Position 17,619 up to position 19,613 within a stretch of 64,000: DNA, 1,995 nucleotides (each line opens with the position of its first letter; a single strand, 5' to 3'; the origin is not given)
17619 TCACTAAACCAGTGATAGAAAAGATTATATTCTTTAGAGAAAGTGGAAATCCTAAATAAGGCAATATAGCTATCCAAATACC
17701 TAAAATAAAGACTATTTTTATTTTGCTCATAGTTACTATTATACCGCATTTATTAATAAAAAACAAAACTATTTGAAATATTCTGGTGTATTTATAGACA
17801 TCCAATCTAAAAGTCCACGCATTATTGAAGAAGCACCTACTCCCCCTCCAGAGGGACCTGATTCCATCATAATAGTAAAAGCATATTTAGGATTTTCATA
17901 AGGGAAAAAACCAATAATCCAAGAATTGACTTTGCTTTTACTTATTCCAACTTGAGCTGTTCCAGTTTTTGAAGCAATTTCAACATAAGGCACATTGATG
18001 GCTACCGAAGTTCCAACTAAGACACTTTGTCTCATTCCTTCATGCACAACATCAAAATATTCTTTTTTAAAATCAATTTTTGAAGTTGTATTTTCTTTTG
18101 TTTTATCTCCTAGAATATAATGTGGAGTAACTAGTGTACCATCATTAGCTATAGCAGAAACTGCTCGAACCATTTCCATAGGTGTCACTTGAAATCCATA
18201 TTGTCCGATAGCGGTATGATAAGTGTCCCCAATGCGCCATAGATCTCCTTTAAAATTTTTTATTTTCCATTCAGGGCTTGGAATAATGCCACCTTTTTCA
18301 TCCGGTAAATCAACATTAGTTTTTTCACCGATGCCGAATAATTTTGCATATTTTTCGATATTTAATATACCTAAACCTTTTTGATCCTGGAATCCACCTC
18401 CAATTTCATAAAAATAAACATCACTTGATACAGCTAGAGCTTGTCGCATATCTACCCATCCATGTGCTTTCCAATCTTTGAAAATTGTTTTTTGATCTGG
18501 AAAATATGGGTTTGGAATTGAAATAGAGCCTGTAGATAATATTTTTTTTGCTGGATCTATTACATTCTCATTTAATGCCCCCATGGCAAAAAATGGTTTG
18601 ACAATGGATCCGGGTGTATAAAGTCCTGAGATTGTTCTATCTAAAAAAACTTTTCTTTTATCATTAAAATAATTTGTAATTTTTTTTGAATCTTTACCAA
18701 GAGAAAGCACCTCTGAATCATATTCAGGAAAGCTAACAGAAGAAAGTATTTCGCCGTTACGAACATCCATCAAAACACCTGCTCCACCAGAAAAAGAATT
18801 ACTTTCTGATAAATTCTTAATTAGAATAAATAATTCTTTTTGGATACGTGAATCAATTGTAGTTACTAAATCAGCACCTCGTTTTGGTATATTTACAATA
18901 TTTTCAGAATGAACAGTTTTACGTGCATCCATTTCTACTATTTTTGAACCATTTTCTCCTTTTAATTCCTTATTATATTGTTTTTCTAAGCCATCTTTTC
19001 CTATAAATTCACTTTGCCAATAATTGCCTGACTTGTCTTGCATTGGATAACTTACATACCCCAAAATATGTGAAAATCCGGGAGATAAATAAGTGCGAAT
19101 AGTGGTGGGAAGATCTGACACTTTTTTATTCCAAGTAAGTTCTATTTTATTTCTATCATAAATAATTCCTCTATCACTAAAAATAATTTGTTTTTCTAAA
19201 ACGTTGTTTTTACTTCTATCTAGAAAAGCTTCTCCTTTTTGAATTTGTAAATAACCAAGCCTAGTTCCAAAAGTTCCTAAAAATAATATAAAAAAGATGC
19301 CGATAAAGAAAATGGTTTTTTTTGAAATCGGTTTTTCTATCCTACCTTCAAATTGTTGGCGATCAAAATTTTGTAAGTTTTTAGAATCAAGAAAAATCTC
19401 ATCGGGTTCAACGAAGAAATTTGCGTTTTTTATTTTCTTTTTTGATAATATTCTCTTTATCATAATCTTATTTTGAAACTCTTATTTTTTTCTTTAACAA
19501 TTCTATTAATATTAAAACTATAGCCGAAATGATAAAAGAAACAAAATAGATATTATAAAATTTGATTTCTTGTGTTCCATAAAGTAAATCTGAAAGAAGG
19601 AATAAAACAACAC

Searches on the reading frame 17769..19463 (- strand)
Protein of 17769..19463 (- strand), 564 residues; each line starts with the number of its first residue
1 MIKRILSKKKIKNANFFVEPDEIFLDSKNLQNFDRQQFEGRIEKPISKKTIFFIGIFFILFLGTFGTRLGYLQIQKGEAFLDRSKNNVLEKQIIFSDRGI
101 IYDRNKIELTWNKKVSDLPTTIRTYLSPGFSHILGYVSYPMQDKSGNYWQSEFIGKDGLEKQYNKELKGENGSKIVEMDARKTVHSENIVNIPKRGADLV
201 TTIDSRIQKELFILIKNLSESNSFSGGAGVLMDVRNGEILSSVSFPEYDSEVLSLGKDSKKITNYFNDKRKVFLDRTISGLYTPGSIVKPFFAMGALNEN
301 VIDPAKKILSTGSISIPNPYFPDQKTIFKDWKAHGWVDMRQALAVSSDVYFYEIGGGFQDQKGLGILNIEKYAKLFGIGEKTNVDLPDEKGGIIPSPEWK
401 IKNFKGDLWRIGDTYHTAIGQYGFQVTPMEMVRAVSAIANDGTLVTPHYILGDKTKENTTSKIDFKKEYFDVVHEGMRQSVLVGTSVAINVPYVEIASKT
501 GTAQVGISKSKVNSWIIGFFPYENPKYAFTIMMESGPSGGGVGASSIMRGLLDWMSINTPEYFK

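Call 66: search_protein_families(library=pfam, proteins=[window:17769-19463:-], max_evalue=0.00001)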
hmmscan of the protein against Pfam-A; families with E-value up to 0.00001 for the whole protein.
window:17769-19463:- (564 aa): 2 families
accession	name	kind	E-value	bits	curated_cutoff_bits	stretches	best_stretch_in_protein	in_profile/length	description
PF00905.27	Transpeptidase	-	1.5e-55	188.9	22.1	1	227-549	1-295/299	Penicillin binding protein transpeptidase domain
PF03717.20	PBP_dimer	-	3.4e-13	50.8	24.4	1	120-184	105-175/180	Penicillin-binding Protein dimerisation domain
